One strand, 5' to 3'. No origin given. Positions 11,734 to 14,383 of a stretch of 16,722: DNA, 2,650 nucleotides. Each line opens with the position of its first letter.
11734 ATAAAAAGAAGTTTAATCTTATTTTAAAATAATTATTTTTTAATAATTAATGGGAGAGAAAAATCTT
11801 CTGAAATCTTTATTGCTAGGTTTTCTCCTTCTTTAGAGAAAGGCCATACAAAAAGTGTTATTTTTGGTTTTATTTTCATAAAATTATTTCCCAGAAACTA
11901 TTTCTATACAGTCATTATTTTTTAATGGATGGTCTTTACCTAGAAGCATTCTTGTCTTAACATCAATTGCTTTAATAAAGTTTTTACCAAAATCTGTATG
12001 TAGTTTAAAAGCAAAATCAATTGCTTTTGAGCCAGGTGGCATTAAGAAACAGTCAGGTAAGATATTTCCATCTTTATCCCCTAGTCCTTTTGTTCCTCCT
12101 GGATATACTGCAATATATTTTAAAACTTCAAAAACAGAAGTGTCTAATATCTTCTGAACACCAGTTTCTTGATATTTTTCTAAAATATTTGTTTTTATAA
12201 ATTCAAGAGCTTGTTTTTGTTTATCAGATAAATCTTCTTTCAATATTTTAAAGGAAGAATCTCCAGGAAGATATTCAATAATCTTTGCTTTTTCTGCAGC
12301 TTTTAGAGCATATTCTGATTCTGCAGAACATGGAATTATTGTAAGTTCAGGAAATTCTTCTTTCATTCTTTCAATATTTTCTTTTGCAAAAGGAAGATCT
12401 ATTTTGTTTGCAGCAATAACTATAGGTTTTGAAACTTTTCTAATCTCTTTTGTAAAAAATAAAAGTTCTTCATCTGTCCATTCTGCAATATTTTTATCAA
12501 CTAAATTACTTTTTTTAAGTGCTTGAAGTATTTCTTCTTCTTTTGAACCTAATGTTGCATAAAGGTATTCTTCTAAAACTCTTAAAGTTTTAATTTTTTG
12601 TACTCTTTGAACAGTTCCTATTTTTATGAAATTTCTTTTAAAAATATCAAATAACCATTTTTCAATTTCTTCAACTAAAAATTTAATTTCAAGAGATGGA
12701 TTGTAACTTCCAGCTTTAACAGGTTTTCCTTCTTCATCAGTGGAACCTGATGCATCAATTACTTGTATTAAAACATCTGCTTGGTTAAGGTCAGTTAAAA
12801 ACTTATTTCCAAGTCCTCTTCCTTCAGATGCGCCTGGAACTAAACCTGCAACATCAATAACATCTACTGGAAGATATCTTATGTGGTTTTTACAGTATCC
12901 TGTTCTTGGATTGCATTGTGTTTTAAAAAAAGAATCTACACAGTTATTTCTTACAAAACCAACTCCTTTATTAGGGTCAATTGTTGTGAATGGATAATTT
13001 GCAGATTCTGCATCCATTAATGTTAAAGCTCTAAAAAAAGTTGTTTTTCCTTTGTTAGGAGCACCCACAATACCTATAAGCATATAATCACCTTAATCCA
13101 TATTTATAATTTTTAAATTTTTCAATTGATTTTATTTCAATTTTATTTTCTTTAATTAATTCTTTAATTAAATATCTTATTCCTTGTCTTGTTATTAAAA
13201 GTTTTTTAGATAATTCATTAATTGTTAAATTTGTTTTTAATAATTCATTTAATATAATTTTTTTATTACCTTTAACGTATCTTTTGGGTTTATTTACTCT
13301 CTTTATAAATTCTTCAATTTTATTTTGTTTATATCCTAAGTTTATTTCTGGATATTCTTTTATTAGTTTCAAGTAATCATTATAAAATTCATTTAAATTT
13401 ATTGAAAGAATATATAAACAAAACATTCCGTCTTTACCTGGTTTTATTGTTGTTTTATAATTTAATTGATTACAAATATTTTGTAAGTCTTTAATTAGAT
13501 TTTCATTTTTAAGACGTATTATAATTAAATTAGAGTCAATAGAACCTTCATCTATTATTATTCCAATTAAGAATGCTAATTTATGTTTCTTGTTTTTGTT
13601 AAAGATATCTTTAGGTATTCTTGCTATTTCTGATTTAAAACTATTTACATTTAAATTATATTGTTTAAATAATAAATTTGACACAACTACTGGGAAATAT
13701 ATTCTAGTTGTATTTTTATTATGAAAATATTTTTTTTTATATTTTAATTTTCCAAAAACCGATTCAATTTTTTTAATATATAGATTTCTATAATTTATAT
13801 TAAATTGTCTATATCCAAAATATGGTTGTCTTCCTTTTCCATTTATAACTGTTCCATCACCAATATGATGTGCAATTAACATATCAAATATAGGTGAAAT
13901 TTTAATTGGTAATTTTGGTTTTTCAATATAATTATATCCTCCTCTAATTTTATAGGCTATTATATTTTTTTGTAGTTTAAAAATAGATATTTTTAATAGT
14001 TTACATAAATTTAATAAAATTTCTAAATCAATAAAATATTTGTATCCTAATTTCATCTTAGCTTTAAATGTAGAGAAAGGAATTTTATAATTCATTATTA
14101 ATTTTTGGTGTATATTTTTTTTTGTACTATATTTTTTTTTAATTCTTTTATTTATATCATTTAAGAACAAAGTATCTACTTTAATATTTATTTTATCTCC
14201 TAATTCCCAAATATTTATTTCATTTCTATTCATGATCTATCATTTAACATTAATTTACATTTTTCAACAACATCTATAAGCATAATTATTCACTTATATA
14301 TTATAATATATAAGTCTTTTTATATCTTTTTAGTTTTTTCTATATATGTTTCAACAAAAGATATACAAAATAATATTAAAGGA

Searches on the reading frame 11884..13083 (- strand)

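Call 16: search_protein_families(library=pfam, proteins=[window:11884-13083:-], max_evalue=0.001)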
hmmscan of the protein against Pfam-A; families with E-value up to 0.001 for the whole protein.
window:11884-13083:- (399 aa): 5 families
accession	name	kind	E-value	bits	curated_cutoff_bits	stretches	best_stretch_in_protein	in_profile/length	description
PF08438.16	YGR210-like_G4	-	1e-35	122.9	24.7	1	224-328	1-105/108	Obg-like GTPase YGR210-like, G4 motif-containing domain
PF01926.29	MMR_HSR1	-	5.2e-17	62.4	21.9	1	3-116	2-90/113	50S ribosome-binding GTPase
PF02824.27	TGS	-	5.4e-10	39.6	22.2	1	344-396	12-59/60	TGS domain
PF02421.24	FeoB_N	-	8.1e-09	35.6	27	1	3-41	3-41/156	Ferrous iron transport protein B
PF00009.33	GTP_EFTU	-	0.00042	20.4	26.5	0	212-281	115-151/188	Elongation factor Tu GTP binding domain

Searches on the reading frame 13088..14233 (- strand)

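Call 16: search_protein_families(library=pfam, proteins=[window:13088-14233:-], max_evalue=0.001)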
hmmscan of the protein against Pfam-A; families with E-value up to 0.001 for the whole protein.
window:13088-14233:- (381 aa): 2 families
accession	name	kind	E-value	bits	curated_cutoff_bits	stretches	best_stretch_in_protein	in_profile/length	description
PF14528.11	LAGLIDADG_3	-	0.00037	21.1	22.5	0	218-281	3-71/82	LAGLIDADG-like domain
PF12802.13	MarR_2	-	0.00095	19.7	27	0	326-363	9-48/61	MarR family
